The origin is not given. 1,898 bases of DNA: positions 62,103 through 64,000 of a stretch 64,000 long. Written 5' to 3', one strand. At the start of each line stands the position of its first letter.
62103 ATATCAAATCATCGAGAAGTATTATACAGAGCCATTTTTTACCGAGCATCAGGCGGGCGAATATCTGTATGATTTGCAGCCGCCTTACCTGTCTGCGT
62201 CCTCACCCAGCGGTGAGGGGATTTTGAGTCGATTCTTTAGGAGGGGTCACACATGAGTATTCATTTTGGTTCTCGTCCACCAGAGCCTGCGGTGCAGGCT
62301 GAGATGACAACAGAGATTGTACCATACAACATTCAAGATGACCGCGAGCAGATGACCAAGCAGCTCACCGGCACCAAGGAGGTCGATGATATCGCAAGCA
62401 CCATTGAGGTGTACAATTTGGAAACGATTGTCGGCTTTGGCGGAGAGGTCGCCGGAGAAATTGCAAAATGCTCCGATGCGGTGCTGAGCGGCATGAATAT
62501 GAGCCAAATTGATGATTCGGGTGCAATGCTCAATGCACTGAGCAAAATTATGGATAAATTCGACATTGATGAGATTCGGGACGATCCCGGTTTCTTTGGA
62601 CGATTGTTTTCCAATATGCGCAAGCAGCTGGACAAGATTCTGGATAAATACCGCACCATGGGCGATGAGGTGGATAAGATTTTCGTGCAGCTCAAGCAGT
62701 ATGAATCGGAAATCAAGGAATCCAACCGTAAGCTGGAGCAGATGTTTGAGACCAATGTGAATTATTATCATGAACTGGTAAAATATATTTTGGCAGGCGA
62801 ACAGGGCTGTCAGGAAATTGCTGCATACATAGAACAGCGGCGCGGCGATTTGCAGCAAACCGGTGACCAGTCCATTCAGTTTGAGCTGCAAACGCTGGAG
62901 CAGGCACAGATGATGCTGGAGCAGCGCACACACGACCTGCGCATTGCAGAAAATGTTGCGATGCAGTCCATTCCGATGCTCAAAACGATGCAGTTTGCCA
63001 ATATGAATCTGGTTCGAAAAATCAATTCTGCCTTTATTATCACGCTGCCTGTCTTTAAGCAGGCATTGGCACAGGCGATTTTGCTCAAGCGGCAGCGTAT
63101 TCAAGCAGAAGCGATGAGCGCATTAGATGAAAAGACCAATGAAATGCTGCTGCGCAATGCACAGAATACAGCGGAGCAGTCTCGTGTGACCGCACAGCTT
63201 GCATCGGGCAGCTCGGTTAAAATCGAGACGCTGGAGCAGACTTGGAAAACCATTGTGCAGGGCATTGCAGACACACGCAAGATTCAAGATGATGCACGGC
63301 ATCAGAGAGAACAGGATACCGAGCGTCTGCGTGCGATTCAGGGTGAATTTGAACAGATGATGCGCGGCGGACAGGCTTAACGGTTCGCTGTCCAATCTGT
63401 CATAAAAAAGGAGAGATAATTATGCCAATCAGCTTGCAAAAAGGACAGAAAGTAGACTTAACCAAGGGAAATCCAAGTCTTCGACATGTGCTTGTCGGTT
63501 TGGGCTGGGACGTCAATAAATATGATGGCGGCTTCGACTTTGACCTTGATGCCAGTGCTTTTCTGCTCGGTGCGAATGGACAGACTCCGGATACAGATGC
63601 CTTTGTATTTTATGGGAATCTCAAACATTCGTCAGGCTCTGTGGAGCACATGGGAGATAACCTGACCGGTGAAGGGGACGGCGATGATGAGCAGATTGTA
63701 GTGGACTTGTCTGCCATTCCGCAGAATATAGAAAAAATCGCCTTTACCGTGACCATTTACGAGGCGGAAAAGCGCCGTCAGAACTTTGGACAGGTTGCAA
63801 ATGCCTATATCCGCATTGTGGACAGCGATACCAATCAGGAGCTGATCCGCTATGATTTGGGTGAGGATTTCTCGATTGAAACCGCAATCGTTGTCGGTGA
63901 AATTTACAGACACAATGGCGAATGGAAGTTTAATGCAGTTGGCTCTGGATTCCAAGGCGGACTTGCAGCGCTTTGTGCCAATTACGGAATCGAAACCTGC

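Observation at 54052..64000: Ter-associated 'biosynthetic' island: CitE-like lyase, PRTase, StiP, YceG-like, TelA and TerD, divergent from a YceG-N::protease plus AIM24 operon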

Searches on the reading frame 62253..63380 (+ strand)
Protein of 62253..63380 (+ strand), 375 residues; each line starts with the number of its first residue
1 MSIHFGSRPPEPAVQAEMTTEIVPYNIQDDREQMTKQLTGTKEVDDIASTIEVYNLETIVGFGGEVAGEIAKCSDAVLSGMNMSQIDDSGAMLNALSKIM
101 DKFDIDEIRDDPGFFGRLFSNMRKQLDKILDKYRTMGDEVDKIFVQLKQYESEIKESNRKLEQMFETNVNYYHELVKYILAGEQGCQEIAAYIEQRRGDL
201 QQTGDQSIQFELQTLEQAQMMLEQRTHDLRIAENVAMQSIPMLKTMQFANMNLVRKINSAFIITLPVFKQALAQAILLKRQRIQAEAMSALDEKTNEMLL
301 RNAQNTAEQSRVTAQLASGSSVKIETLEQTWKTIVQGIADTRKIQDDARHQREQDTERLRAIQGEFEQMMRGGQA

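Call 7: search_protein_families(library=pfam, proteins=[window:62253-63380:+], max_evalue=0.01)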
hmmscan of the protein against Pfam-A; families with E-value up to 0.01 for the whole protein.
window:62253-63380:+ (375 aa): 1 family
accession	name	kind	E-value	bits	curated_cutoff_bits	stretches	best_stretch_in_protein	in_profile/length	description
PF05816.16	TelA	-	5.2e-100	335.2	30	1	44-370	1-330/332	Toxic anion resistance protein (TelA)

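Call 8: search_protein_families(library=ncbifam, proteins=[window:62253-63380:+], max_evalue=0.01)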
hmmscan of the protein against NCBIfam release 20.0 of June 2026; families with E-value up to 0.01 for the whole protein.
window:62253-63380:+ (375 aa): 0 families

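Call 12: find_encoding_contigs(protein=window:62253-63380:+, flank=10000, max_places=6)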
Protein window:62253-63380:+ (375 aa): 24 contigs read that carry it; 6 places shown.
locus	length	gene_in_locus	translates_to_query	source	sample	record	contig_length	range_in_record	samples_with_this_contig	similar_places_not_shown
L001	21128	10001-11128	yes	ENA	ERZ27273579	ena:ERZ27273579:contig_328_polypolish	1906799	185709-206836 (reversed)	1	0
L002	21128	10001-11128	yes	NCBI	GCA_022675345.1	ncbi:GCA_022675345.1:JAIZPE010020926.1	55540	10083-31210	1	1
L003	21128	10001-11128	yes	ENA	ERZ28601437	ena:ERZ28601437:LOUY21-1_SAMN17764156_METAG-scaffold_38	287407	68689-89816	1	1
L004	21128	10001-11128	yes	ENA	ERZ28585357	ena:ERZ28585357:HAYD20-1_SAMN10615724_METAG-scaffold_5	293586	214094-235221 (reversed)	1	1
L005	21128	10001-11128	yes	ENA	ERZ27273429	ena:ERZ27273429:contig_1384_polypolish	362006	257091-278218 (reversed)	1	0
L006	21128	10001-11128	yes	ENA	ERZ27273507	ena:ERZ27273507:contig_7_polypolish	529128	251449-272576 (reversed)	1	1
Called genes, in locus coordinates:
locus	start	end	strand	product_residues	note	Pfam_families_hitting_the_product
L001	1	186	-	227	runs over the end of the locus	PF19842:YqeC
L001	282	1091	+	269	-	-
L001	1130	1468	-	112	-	-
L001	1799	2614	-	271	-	PF01987:AIM24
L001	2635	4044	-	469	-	PF00089:Trypsin, PF13365:Trypsin_2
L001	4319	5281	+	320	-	PF15617:C-C_Bond_Lyase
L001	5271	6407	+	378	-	PF15609:PRTase_2, PF12500:TRSP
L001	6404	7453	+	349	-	PF11202:StiP, PF15608:PELOTA_1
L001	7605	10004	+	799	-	PF14266:YceG_bac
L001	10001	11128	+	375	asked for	PF05816:TelA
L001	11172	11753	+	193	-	PF02342:TerD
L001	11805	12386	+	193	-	PF02342:TerD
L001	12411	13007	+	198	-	PF02342:TerD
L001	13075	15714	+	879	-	PF00690:Cation_ATPase_N, PF08282:Hydrolase_3 (faint), PF00122:E1-E2_ATPase, PF00702:Hydrolase, PF13246:Cation_ATPase, PF00689:Cation_ATPase_C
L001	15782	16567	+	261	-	PF05116:S6PP (weak)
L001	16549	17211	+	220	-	PF00072:Response_reg, PF00486:Trans_reg_C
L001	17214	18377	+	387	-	PF00512:HisKA, PF02518:HATPase_c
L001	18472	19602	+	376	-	-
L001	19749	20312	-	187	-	-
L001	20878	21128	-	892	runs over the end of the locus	PF02687:FtsX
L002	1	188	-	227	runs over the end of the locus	PF19842:YqeC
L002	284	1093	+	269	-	-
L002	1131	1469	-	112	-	-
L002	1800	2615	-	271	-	PF01987:AIM24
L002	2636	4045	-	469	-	PF00089:Trypsin, PF13365:Trypsin_2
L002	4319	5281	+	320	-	PF15617:C-C_Bond_Lyase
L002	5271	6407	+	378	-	PF15609:PRTase_2, PF12500:TRSP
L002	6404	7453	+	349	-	PF11202:StiP, PF15608:PELOTA_1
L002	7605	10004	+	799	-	PF14266:YceG_bac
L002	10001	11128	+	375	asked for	PF05816:TelA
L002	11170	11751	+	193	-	PF02342:TerD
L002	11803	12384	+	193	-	PF02342:TerD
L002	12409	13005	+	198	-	PF02342:TerD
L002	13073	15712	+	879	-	PF00690:Cation_ATPase_N, PF08282:Hydrolase_3 (faint), PF00122:E1-E2_ATPase, PF00702:Hydrolase, PF13246:Cation_ATPase, PF00689:Cation_ATPase_C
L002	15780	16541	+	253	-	PF05116:S6PP (weak), PF08282:Hydrolase_3 (faint)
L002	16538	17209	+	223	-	PF00072:Response_reg, PF00486:Trans_reg_C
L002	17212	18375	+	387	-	PF00512:HisKA, PF02518:HATPase_c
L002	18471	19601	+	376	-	-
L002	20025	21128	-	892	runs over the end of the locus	PF02687:FtsX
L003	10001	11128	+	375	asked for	PF05816:TelA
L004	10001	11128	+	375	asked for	PF05816:TelA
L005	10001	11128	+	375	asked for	PF05816:TelA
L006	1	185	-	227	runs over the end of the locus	PF19842:YqeC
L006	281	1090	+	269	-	-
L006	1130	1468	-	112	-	-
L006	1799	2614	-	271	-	PF01987:AIM24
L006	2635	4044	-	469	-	PF00089:Trypsin, PF13365:Trypsin_2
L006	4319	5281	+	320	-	PF15617:C-C_Bond_Lyase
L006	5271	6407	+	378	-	PF15609:PRTase_2, PF12500:TRSP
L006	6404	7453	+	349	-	PF11202:StiP, PF15608:PELOTA_1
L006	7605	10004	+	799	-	PF14266:YceG_bac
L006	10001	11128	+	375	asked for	PF05816:TelA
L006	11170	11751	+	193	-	PF02342:TerD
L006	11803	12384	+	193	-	PF02342:TerD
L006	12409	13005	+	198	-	PF02342:TerD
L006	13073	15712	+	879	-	PF00690:Cation_ATPase_N, PF08282:Hydrolase_3 (faint), PF00122:E1-E2_ATPase, PF00702:Hydrolase, PF13246:Cation_ATPase, PF00689:Cation_ATPase_C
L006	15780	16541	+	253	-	PF05116:S6PP (weak), PF08282:Hydrolase_3 (faint)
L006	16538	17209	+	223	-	PF00072:Response_reg, PF00486:Trans_reg_C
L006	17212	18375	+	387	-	PF00512:HisKA, PF02518:HATPase_c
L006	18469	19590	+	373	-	-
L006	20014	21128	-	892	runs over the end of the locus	PF02687:FtsX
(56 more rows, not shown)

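Call 15: search_protein_families(library=padloc, proteins=[window:62253-63380:+], max_evalue=0.01)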
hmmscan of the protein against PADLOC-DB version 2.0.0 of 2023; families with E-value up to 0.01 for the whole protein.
window:62253-63380:+ (375 aa): 0 families

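Call 40: search_protein_families(library=ncbifam, proteins=[L002:13073-15712:+, L002:15780-16541:+, L002:16538-17209:+, L002:17212-18375:+, L002:18471-19601:+, L002:284-1093:+, L002:1131-1469:-], max_evalue=0.001)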
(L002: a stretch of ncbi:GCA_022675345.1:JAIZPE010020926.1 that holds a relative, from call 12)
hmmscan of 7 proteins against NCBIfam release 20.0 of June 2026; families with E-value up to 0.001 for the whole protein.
L002:13073-15712:+ (879 aa): 23 families
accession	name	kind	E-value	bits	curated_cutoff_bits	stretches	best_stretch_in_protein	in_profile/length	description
TIGR01517.1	ATPase-IIB_Ca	equivalog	3.7e-176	587.9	507.05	1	5-861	53-867/882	calcium-translocating P-type ATPase, PMCA-type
TIGR01522.1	ATPase-IIA2_Ca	equivalog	4.5e-123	411.8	798.3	1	6-874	22-850/854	calcium-transporting P-type ATPase, PMR1-type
TIGR01116.1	ATPase-IIA1_Ca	equivalog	1.6e-106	357.3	703.4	1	38-871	2-795/799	calcium-translocating P-type ATPase, SERCA-type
TIGR01524.1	ATPase-IIIB_Mg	equivalog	1e-76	258.5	610.75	1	5-831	31-819/867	magnesium-translocating P-type ATPase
TIGR01647.1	ATPase-IIIA_H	equivalog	1.5e-76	258.1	615.5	1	7-715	1-638/755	plasma-membrane proton-efflux P-type ATPase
TIGR01494.1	ATPase_P-type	subfamily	3.2e-76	256.7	62.3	4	580-692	355-462/478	HAD-IC family P-type ATPase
TIGR01523.1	ATPase-IID_K-Na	equivalog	3.5e-71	240.1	645.05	2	438-771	502-858/997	potassium/sodium efflux P-type ATPase, fungal-type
TIGR01106.1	ATPase-IIC_X-K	subfamily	1.5e-66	225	946.1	1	5-741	34-815/997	Na,H/K antiporter P-type ATPase subunit alpha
TIGR01657.1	P-ATPase-V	hypoth_equivalog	9.6e-63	212.1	618.25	2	6-572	138-710/1055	ATP13A2 family polyamine export P-type ATPase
TIGR01525.1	ATPase-IB_hvy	subfamily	7.5e-61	206.6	346.25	3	60-354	11-269/560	heavy metal translocating P-type ATPase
NF011702.0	PRK15122.1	subfamily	5.6e-59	200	975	1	2-794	44-822/907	magnesium-translocating P-type ATPase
TIGR01511.1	ATPase-IB1_Cu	subfamily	3.5e-49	168.1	397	4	588-690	408-507/542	copper-translocating P-type ATPase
TIGR01512.1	ATPase-IB2_Cd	subfamily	2.6e-43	148.5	313.5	4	591-689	368-463/494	cadmium family heavy metal-translocating P-type ATPase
TIGR01497.1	kdpB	equivalog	9.9e-40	136.3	527.9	3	591-688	489-586/675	potassium-transporting ATPase subunit KdpB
NF010609.0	PRK14010.1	equivalog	4.9e-33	114.2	1323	3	588-688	481-581/673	K(+)-transporting ATPase subunit B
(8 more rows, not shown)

L002:15780-16541:+ (253 aa): 10 families
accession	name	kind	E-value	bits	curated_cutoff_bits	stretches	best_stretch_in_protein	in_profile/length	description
TIGR01486.1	HAD-SF-IIB-MPGP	subfamily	1.2e-08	34.6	164.75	1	145-215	146-219/257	mannosyl-3-phosphoglycerate phosphatase family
TIGR01482.1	SPP-subfamily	subfamily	2.9e-08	33.6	107.15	1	53-216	32-190/225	sucrose-phosphate phosphatase subfamily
TIGR02461.1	osmo_MPG_phos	equivalog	5.9e-07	29.8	244.35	1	164-215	171-225/227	mannosyl-3-phosphoglycerate phosphatase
TIGR00099.1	Cof-subfamily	subfamily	2.8e-06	27.1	137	0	125-221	136-234/256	Cof-type HAD-IIB family hydrolase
TIGR01487.1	Pglycolate_arch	equivalog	9.1e-06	25.7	122.75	1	74-216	50-188/215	phosphoglycolate phosphatase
TIGR01484.1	HAD-SF-IIB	subfamily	1.3e-05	25.4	41.8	0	170-213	174-218/221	HAD-IIB family hydrolase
TIGR01485.1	SPP_plant-cyano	equivalog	1.7e-05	24.4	183.65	1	4-211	4-203/249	sucrose-phosphate phosphatase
NF001217.0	PRK00192.1-4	equivalog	8.8e-05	22.2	373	1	146-214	152-221/265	mannosyl-3-phosphoglycerate phosphatase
TIGR02463.1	MPGP_rel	hypoth_equivalog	0.00022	21.1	282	1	143-213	141-212/216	mannosyl-3-phosphoglycerate phosphatase-related protein YedP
NF002245.0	PRK01158.1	equivalog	0.00082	18.7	198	0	80-229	65-211/233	phosphoglycolate phosphatase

L002:16538-17209:+ (223 aa): 84 families (the best 25 are shown)
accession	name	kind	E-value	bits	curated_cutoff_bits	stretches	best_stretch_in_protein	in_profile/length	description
TIGR02154.1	PhoB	equivalog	1.4e-58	197.8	296.2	1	5-221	3-225/226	phosphate regulon transcriptional regulator PhoB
NF040689.1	MtrAB_MtrA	equivalog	1.7e-48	164.9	300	1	7-221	1-218/219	MtrAB system response regulator MtrA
NF041733.1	resp_reg_CseB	equivalog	2.8e-48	164.3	350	1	6-221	2-226/228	two-component system response regulator CseB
NF053854.1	RespRegPhoBBctds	equivalog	5.6e-46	156.7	270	1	7-221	1-224/225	two-component system response regulator PhoB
NF008296.0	PRK11083.1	equivalog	4.5e-44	150.5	273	1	5-222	4-226/228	two-component system response regulator CreB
NF045944.1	ResRegRpaBCyano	equivalog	2.5e-43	148.1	330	1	8-221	1-227/229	response regulator transcription factor RpaB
NF007928.2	PRK10643.1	equivalog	2.7e-43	148.1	330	1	6-221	2-216/216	two-component system response regulator PmrA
NF007546.0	PRK10161.1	equivalog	3.6e-43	147.7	471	1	6-221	4-225/229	phosphate response regulator transcription factor PhoB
NF040534.1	resp_reg_YycF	equivalog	6.1e-43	146.7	340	1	6-221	2-227/231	response regulator YycF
TIGR01387.1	cztR_silR_copR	subfamily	8.4e-42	143.3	279.2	1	7-220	1-217/218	heavy metal response regulator transcription factor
NF041734.1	resp_reg_RppA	equivalog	1.7e-41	142.1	250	1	6-222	2-228/229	two-component system response regulator RppA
NF045914.1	RespRegNblR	equivalog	1e-37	129.9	300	1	5-221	7-225/228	response regulator transcription factor NblR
TIGR03787.1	marine_sort_RR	equivalog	2.8e-37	128.4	335.7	1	6-222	2-226/227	proteobacterial dedicated sortase system response regulator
NF007820.0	PRK10529.1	equivalog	8.1e-37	126.8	325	1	5-220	2-222/225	two-component system response regulator KdpE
NF008034.0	PRK10766.1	equivalog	1.5e-36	126.1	275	1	6-221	4-226/231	two-component system response regulator TorR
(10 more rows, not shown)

L002:17212-18375:+ (387 aa): 74 families (the best 25 are shown)
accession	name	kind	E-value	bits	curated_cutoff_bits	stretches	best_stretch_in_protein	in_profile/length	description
NF046044.1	PnpS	equivalog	1e-38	133.4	400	1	169-380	171-389/390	two-component system histidine kinase PnpS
TIGR02966.1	phoR_proteo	equivalog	3.3e-36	125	334.2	1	108-380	50-333/333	phosphate regulon sensor histidine kinase PhoR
NF012163.2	BaeS_SmeS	equivalog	1.2e-34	120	500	1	86-380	166-456/457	sensor histidine kinase efflux regulator BaeS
NF008312.0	PRK11100.1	equivalog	1.5e-34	119.7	356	1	87-381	189-473/477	two-component system sensor histidine kinase CreC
NF040691.1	MtrAB_MtrB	equivalog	2.4e-33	116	450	1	86-380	189-490/507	MtrAB system histidine kinase MtrB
NF033092.0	HK_WalK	equivalog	4.4e-31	108.1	725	1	109-379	313-591/594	cell wall metabolism sensor histidine kinase WalK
NF041735.1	hist_kin_RppB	equivalog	1.6e-30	106.3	400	1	172-380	220-437/438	two-component system sensor histidine kinase RppB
TIGR01386.1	cztS_silS_copS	subfamily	1.5e-28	100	292.55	1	94-380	173-456/457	heavy metal sensor histidine kinase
NF007837.0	PRK10549.1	equivalog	1.5e-28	99.8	603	1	88-384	168-460/466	envelope stress sensor histidine kinase BaeS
NF041210.1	his_kin_PieS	equivalog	2.7e-26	92.6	850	1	94-380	173-468/474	two component system sensor histidine kinase PieS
NF008235.0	PRK11006.1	equivalog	4.8e-26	91.6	390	1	167-379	203-420/431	phosphate regulon sensor histidine kinase PhoR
NF007007.0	PRK09470.1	equivalog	5.1e-26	91.6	486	1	91-379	175-456/463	envelope stress sensor histidine kinase CpxA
NF007898.0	PRK10604.1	equivalog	5.2e-25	88.5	478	1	73-382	125-423/433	two-component system sensor histidine kinase RstB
NF045900.1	HisKinCpxALeg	equivalog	6e-25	87.9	800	1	93-379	161-448/451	two-component system sensor histidine kinase CpxA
NF033091.0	HK_VanS_ACDEFG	equivalog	7.2e-25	87.7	400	1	117-369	17-282/293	vancomycin resistance histidine kinase VanS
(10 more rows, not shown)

L002:18471-19601:+ (376 aa): 0 families

L002:284-1093:+ (269 aa): 0 families

L002:1131-1469:- (112 aa): 0 families

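Call 41: search_solved_structures(query=L002:13073-15712:+, max_evalue=1e-30)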
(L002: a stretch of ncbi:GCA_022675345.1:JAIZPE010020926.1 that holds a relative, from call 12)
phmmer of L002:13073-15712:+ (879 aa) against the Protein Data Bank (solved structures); distinct sequences matched with E-value up to 1e-30: 77 (the best 60 are shown).
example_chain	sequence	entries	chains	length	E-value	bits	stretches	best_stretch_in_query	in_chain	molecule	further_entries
8qmp_A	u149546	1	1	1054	6.8e-111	374.9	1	6-873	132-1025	Calcium-transporting ATPase 8, plasma membrane-type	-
9euq_A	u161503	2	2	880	1.8e-108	366.9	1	5-865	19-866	Calcium-transporting ATPase lmo0841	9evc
6zhf_A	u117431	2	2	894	1.8e-108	366.9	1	5-865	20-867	Calcium-transporting ATPase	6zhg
6zhh_A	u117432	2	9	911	5.1e-106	358.8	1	5-865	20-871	Calcium-transporting ATPase | Calcium-transporting ATPase lmo0841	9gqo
9gsd_A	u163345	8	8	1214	5.3e-99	335.6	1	64-855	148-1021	Plasma membrane calcium-transporting ATPase 2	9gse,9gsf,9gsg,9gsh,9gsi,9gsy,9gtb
6a69_A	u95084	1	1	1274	5.6e-96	325.6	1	222-857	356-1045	Plasma membrane calcium-transporting ATPase 1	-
8iww_A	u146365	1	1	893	2e-91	310.5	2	508-859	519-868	Calcium-transporting ATPase type 2C member 1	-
8iwp_A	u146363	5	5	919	2.3e-91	310.3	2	508-859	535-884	Calcium-transporting ATPase type 2C member 1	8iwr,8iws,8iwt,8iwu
7yag_A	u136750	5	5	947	2.6e-91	310.1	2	508-859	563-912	Calcium-transporting ATPase type 2C member 1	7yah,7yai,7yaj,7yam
3tlm_A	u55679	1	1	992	2.2e-79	270.7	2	504-751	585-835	Sarcoplasmic/endoplasmic reticulum calcium ATPase 1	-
1iwo_A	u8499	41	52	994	5.8e-79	269.3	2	504-753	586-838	Sarcoplasmic/endoplasmic reticulum calcium ATPase 1 | Sarcoplasmic/endoplasmic reticulum calcium ATPase 1a | Sarcoplasmic/endoplasmic reticulum calcium ATPase 1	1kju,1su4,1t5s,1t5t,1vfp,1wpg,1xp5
2dqs_A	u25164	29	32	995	5.8e-79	269.3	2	504-753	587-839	Sarcoplasmic/endoplasmic reticulum calcium ATPase 1 | SERCA1a | SARCOPLASMIC ENDOPLASMIC RETICULUM CALCIUM ATPASE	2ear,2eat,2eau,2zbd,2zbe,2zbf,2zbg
3w5b_A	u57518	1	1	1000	6e-79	269.2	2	504-753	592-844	SERCA1a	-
4bew_A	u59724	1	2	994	6.7e-79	269.1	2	504-753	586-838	SARCOPLASMIC/ENDOPLASMIC RETICULUM CALCIUM ATPASE 1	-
27qy_A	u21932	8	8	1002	6.9e-79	269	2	504-753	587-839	Sarcoplasmic/endoplasmic reticulum calcium ATPase 1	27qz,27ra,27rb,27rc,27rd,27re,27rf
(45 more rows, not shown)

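Call 92: search_solved_structures(query=window:62253-63380:+, max_evalue=0.01)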
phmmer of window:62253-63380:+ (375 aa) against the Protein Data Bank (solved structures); distinct sequences matched with E-value up to 0.01: 0.

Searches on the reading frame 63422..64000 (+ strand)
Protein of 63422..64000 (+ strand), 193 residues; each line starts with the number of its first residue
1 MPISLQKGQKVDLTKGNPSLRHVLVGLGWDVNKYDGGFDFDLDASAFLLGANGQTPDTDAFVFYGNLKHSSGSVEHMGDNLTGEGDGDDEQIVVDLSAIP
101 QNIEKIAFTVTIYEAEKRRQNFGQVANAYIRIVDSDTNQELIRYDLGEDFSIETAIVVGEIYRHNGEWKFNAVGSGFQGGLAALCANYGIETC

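Call 7: search_protein_families(library=pfam, proteins=[window:63422-64000:+], max_evalue=0.01)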
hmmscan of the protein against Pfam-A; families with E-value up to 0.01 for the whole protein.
window:63422-64000:+ (193 aa): 1 family
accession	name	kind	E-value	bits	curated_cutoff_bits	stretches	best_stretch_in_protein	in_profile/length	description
PF02342.23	TerD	-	8.4e-88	293.2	25.3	1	1-188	1-187/187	TerD domain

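Call 8: search_protein_families(library=ncbifam, proteins=[window:63422-64000:+], max_evalue=0.01)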
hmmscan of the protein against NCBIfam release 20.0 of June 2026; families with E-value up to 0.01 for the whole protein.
window:63422-64000:+ (193 aa): 1 family
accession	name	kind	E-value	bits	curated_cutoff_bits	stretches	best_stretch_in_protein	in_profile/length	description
NF007624.0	PRK10280.1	equivalog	0.0032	15.7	944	1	91-164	38-109/681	peptidyl-dipeptidase Dcp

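Call 15: search_protein_families(library=padloc, proteins=[window:63422-64000:+], max_evalue=0.01)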
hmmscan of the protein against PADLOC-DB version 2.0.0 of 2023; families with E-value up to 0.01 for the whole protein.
window:63422-64000:+ (193 aa): 0 families
